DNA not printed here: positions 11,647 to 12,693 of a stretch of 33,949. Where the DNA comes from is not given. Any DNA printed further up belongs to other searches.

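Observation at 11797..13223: Diverged tandem pair of compact Delta9-type membrane fatty-acid desaturases in the late operon of a ~34-kb podovirus-like phage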

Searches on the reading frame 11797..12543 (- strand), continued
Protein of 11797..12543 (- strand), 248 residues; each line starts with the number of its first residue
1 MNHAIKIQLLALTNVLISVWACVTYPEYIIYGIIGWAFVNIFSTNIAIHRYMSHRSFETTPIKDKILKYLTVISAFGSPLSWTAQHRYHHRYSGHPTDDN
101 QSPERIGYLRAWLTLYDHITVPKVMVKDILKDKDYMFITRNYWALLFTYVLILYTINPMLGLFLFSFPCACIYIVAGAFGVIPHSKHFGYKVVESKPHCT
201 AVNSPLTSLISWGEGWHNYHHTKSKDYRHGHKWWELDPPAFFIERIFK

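Call 38: fold_search(model_id=the predicted structure, library=pdb)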
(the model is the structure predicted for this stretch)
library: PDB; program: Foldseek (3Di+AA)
matches with E <= 10: 152; with E <= 0.001: 4
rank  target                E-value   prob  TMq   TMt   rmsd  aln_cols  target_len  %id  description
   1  4zyo                  4.8e-07  1.00  0.77  0.65   3.8       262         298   23  Crystal Structure of Human Integral Membrane Stearoyl-CoA Desaturase with Substrate (released 2015-06-17)
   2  6wf2_A                8.8e-07  1.00  0.77  0.61   4.0       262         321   22  Crystal structure of mouse SCD1 with a diiron center (released 2020-06-17)
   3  4ymk_A                1.0e-06  1.00  0.76  0.60   3.9       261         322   23  Crystal Structure of Stearoyl-Coenzyme A Desaturase 1 (released 2015-06-24)
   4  4ymk_D                2.0e-06  1.00  0.77  0.63   3.8       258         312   22  Crystal Structure of Stearoyl-Coenzyme A Desaturase 1 (released 2015-06-24)
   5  8f6t                  5.6e-01  0.72  0.44  0.29   7.9       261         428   17  Cryo-EM structure of alkane 1-monooxygenase AlkB-AlkG complex from Fontimonas thermophila (released 2023-04-05)
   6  6tot_A                5.9e-01  0.08  0.16  0.14  22.2       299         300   10  Crystal structure of the Orexin-1 receptor in complex with lemborexant (released 2020-01-15)
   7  6lh0                  6.2e-01  0.08  0.15  0.13  16.9       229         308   15  Crystal structure of a cysteine-pair mutant (P10C-S291C) of a bacterial bile acid transporter in an inward-facing apo-st (released 2020-12-09)
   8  6lh1                  6.5e-01  0.10  0.16  0.14  17.8       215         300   12  Crystal structure of a cysteine-pair mutant (Y113C-P190C) of a bacterial bile acid transporter trapped in an outward-fac (released 2020-12-09)
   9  7cyg_B                7.8e-01  0.10  0.17  0.15  16.7       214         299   10  Crystal structure of a cysteine-pair mutant (Y113C-P190C) of a bacterial bile acid transporter before disulfide bond f (released 2021-01-13)
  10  8irt_R                1.2e+00  0.07  0.15  0.14  17.4       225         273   10  Dopamine Receptor D3R-Gi-Rotigotine complex (released 2023-06-07)
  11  7cyg_A                1.2e+00  0.08  0.17  0.15  17.3       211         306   12  Crystal structure of a cysteine-pair mutant (Y113C-P190C) of a bacterial bile acid transporter before disulfide bond f (released 2021-01-13)
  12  6tq6_B                1.5e+00  0.12  0.16  0.14  15.3       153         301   11  Crystal structure of the Orexin-1 receptor in complex with Compound 14 (released 2020-01-01)
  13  6tos_A                1.5e+00  0.08  0.17  0.14  22.2       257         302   12  Crystal structure of the Orexin-1 receptor in complex with GSK1059865 (released 2020-01-15)
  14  6ivp_D                1.5e+00  0.04  0.14  0.13  25.4       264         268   14  Crystal structure of a membrane protein P262A (released 2019-11-06)
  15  8afa_A                1.5e+00  0.04  0.15  0.11  21.6       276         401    9  Cryo-EM structure of a substrate-bound glutamate transporter homologue GltTk encapsulated within a nanodisc (released 2023-04-05)
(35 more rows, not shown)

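Call 39: find_related_loci(query=A1, collection=genome_contigs, flank=6000)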
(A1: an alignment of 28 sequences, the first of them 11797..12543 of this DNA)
Query A1 (248 aa) in genome_contigs; peptide patterns used: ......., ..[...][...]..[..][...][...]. (x = any residue, [..] = any of these).
71 stretches matched a pattern; 31 encode a relative of the query (tblastn E <= 1e-3); 31 distinct loci.
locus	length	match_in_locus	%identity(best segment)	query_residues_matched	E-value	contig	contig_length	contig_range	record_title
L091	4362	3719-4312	34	43-246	9e-29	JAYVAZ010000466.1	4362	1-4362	MAG: Pseudobdellovibrionaceae bacterium isolate GL27_UP_concoct_35_sub GL27_UP_concoct_35_sub_465, whole genome shotgun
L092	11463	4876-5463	33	43-244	2e-27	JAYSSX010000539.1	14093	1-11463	MAG: Pseudobdellovibrionaceae bacterium isolate GFS_1235 GFS_1235_538, whole genome shotgun sequence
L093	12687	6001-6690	27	8-244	5e-24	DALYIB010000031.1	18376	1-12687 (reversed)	MAG TPA_asm: Pseudobdellovibrio sp. isolate CTOTU46580 NODE_220_length_18376_cov_4.875553, whole genome shotgun sequence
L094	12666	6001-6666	30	23-243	2e-22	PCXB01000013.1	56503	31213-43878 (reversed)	MAG: Deltaproteobacteria bacterium CG11_big_fil_rev_8_21_14_0_20_45_16 CG11_8_21_14_0.20_scaffold_293_c, whole genome sh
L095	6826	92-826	30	10-243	1e-21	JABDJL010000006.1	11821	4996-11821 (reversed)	MAG: Lysobacterales bacterium isolate SS_bin_22 k127_1858199, whole genome shotgun sequence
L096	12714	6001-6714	29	7-243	9e-20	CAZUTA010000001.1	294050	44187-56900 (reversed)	MAG TPA_asm: uncultured Bacteriovoracaceae bacterium isolate SRP219642_co5_127 genome assembly, contig: NODE_19_length_2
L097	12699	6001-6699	28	25-244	7e-18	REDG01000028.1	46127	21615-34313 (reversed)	MAG: Bradymonadales bacterium isolate DLM2.Bin98 NODE_691_length_46127_cov_9.55817, whole genome shotgun sequence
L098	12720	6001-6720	29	7-248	7e-18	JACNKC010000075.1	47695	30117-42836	MAG: Proteobacteria bacterium isolate NIOZ-UU50 NIOZ-UU_NODE_703_length_47695_cov_10.2929, whole genome shotgun sequence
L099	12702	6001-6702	27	21-248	2e-17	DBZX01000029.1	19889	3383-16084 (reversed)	MAG TPA_asm: bacterium UBP10_UBA1149 isolate UBA1149 UBA1149_contig_14611, whole genome shotgun sequence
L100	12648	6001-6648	28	23-243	4e-16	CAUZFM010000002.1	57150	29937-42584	MAG: uncultured Candidatus Binatia bacterium isolate CB21_323.63 genome assembly, contig: Ga0302123_10000129, whole geno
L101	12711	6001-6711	26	23-244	6e-16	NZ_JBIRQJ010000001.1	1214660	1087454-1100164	Streptomyces sp. NPDC021093 NPDC021093_153_G6.ctg-0001, whole genome shotgun sequence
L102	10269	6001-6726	27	5-243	1e-15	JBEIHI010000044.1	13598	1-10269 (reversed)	MAG: Bacteriovoracaceae bacterium isolate Sample-102-S76-bin-194 Sample_102_S76-bin_194-k141_699741, whole genome shotgu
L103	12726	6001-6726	27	5-243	2e-15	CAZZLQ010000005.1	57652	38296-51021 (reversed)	MAG TPA_asm: uncultured Bacteriovoracaceae bacterium isolate SRP124364_co1_67 genome assembly, contig: NODE_268_length_5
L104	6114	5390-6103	26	3-222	3e-15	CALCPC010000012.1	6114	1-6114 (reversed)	MAG TPA_asm: uncultured Rhodobacteraceae bacterium isolate SRR3401491_bin.19_CONCOCT_v1.1_MAG genome assembly, contig: E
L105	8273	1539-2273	28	15-244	1e-14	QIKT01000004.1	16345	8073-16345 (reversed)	MAG: Oceanospirillales bacterium isolate SZUA-38 Ga0063293_10002956, whole genome shotgun sequence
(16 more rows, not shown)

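Call 45: get_annotated_region(hit=H2, flank=6000)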
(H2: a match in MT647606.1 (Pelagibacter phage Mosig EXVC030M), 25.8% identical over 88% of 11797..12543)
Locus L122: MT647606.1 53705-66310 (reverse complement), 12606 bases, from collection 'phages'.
description: Pelagibacter phage Mosig EXVC030M, complete genome.
organism: Pelagibacter phage Mosig EXVC030M (NCBI taxid 2759214)
taxonomy: Viruses; Duplodnaviria; Heunggongvirae; Uroviricota; Caudoviricetes; Kyanoviridae
host: Candidatus Pelagibacter ubique HTCC1062; source: oxygen minimum zone; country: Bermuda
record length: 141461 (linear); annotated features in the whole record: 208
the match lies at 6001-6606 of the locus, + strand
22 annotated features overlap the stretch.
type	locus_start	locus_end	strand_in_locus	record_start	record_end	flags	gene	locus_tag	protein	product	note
CDS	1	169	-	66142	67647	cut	-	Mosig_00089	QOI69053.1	putative carbamoyltransferase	-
CDS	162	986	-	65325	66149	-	-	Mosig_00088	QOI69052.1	putative molybdenum cofactor biosynthesis enzyme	putative Molybdenum cofactor biosynthesis enzyme (MoaA)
CDS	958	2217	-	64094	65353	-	-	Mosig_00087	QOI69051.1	putative UDP-4-amino-4-deoxy-L-arabinose--oxoglutarate aminotransferase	-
CDS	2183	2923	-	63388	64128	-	-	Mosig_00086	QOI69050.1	hypothetical protein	-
CDS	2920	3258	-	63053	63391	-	-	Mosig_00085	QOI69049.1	hypothetical protein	-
CDS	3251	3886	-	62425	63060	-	-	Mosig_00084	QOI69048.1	putative molybdenum cofactor biosynthesis enzyme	-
CDS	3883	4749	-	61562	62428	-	-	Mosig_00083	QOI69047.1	putative molybdenum cofactor biosynthesis enzyme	-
CDS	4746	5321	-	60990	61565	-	-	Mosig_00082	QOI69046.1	putative nitroreductase domain-containing protein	-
CDS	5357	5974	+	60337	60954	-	-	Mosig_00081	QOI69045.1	putative Asp_Arg_Hydrox domain-containing protein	putative Asp_Arg_Hydrox domain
CDS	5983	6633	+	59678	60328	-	-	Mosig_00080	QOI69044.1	putative FA_desaturase domain protein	putative FA_desaturase domain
CDS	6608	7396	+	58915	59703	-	-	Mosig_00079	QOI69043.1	putative aminotransferase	-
CDS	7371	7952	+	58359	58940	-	-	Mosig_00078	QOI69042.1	putative NADPH-dependent FMN reductase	-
CDS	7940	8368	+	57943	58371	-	-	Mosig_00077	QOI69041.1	putative peroxiredoxin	-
CDS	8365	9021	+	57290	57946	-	-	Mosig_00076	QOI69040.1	hypothetical protein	-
CDS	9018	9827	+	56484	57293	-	-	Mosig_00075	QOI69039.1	putative taurine catabolism dioxygenase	-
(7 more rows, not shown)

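Call 52: search_protein_families(library=phrogs, proteins=[L032:341-1447:+, L032:1471-2814:+, L032:7330-8820:+, L032:8832-9239:+, L032:12241-12786:+, L032:12791-13852:+, L032:13849-15552:+, L032:17049-17801:+, L032:17741-18784:+, L032:18777-19871:+], max_evalue=0.00001)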
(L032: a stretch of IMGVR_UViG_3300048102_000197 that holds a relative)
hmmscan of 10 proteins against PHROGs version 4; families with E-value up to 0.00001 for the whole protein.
L032:341-1447:+ (368 aa): 1 family
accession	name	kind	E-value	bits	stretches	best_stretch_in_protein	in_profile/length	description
phrog_237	-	head and packaging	6.1e-88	296.9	1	12-362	18-363/364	head scaffolding protein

L032:1471-2814:+ (447 aa): 2 families
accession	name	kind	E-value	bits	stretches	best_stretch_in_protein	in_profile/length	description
phrog_138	-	head and packaging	1.2e-168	562.8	1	5-447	4-444/444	major head protein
phrog_1014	-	unknown function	8.6e-06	25.6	0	178-386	319-516/567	-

L032:7330-8820:+ (496 aa): 7 families
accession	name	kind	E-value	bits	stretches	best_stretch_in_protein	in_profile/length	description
phrog_16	-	DNA, RNA and nucleotide metabolism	2.6e-104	351.3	1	30-491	224-621/986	DNA helicase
phrog_9690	-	DNA, RNA and nucleotide metabolism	8.4e-96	321.6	1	194-496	5-306/306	DNA helicase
phrog_16259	-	DNA, RNA and nucleotide metabolism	4.2e-83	280.3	1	10-291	2-286/330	DNA helicase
phrog_17901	-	DNA, RNA and nucleotide metabolism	3.2e-18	67.1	1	398-487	7-96/109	DNA helicase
phrog_62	-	DNA, RNA and nucleotide metabolism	8.1e-18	64.3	1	92-265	682-848/1881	DNA helicase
phrog_6819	-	DNA, RNA and nucleotide metabolism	3.3e-15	56.5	1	133-418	37-302/645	Holliday junction branch migration helicase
phrog_16694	-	unknown function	4e-10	39.3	0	113-239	270-410/1010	-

L032:8832-9239:+ (135 aa): 4 families
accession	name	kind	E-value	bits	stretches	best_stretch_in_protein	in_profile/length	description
phrog_471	-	other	7.4e-14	53.1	1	4-105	8-109/138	methylamine utilization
phrog_431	-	unknown function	3.9e-10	40.8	1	3-115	12-133/147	-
phrog_527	-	unknown function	1.2e-06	29.7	1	2-92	2-83/97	-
phrog_483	-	unknown function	2.7e-06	28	1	2-92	3-79/82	-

L032:12241-12786:+ (181 aa): 4 families
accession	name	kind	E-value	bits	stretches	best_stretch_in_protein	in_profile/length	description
phrog_234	-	transcription regulation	7.4e-64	216.2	1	5-175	2-174/181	late sigma transcription factor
phrog_12791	-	transcription regulation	2.7e-13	50.8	1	42-131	164-262/286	sigma factor for late transcription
phrog_34068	-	transcription regulation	1.6e-11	45.5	1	73-135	1-63/115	RNA polymerase sigma factor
phrog_19643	-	transcription regulation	2.7e-07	31.3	1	34-128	66-168/255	RNA polymerase sigma factor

L032:12791-13852:+ (353 aa): 2 families
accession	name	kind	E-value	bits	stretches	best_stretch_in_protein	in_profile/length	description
phrog_100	-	DNA, RNA and nucleotide metabolism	6.6e-101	340.3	1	1-353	29-377/989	SbcD-like subunit of palindrome specific endonuclease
phrog_1649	-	other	1.1e-07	31.8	1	1-105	36-121/308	metallo-phosphoesterase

L032:13849-15552:+ (567 aa): 5 families
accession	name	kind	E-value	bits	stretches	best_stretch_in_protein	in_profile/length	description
phrog_77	-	DNA, RNA and nucleotide metabolism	2.6e-163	546.9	1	1-566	295-954/967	SbcC-like subunit of palindrome specific endonuclease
phrog_1499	-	unknown function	3.5e-12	47.3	1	1-487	2-366/427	-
phrog_21388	-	DNA, RNA and nucleotide metabolism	2.8e-10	41.3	1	1-110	1-121/126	exonuclease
phrog_19980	-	unknown function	1.6e-07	31.1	1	31-421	31-399/1068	-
phrog_293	-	moron, auxiliary metabolic gene and host takeover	3.3e-06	26.4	0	471-556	546-622/1058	ABC transporter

L032:17049-17801:+ (250 aa): 1 family
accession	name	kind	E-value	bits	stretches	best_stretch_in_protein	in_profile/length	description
phrog_7093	-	other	1.7e-29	104.2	1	14-250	15-279/279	threonine dehydratase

L032:17741-18784:+ (347 aa): 0 families

L032:18777-19871:+ (364 aa): 2 families
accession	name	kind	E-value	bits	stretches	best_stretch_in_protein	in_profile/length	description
phrog_12517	-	unknown function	1.5e-10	41.8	1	127-312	81-264/316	-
phrog_498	-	other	3.9e-06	26.7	1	224-302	470-550/633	DNA methyltransferase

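Call 53: search_protein_families(library=pfam, proteins=[L086:3602-4690:+, L086:4783-6135:+, L086:7639-9198:+, L086:10744-11301:+, L086:11285-12049:+, L086:12049-12609:+, L086:12560-13399:-, L086:14658-15692:-, L086:18072-18965:-, L086:18962-20101:-], max_evalue=0.0001)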
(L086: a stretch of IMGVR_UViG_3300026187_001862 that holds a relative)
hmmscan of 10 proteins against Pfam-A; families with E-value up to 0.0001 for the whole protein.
L086:3602-4690:+ (362 aa): 3 families
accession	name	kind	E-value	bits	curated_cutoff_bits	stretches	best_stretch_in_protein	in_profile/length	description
PF00004.35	AAA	-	3.4e-07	31.2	21.2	1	28-146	1-111/131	ATPase family associated with various cellular activities (AAA)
PF07726.17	AAA_3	-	5.4e-07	30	27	1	29-163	3-130/131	ATPase family associated with various cellular activities (AAA)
PF07728.20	AAA_5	-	2.5e-05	24.8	22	1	28-162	2-139/139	AAA domain (dynein-related subfamily)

L086:4783-6135:+ (450 aa): 2 families
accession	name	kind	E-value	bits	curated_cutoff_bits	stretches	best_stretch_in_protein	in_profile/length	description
PF13203.12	DUF2201_N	-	1.8e-36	126.6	23.2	1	50-298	9-254/271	Putative metallopeptidase domain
PF09967.15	DUF2201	-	3.2e-16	60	26.4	1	318-444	2-120/123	VWA-like domain (DUF2201)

L086:7639-9198:+ (519 aa): 1 family
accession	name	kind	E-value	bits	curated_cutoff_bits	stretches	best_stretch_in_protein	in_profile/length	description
PF18454.7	Mtd_N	-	4.9e-10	39.6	26.3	1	4-39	2-37/37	Major tropism determinant N-terminal domain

L086:10744-11301:+ (185 aa): 0 families

L086:11285-12049:+ (254 aa): 1 family
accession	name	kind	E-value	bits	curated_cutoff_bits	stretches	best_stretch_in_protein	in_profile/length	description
PF05118.21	Asp_Arg_Hydrox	-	3.6e-09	37.1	22.6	1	27-227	6-155/157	Aspartyl/Asparaginyl beta-hydroxylase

L086:12049-12609:+ (186 aa): 0 families

L086:12560-13399:- (279 aa): 0 families

L086:14658-15692:- (344 aa): 0 families

L086:18072-18965:- (297 aa): 0 families

L086:18962-20101:- (379 aa): 1 family
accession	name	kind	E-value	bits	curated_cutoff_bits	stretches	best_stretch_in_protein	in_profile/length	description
PF04055.27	Radical_SAM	-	1.5e-07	32.2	29.5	1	28-184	1-158/166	Radical SAM superfamily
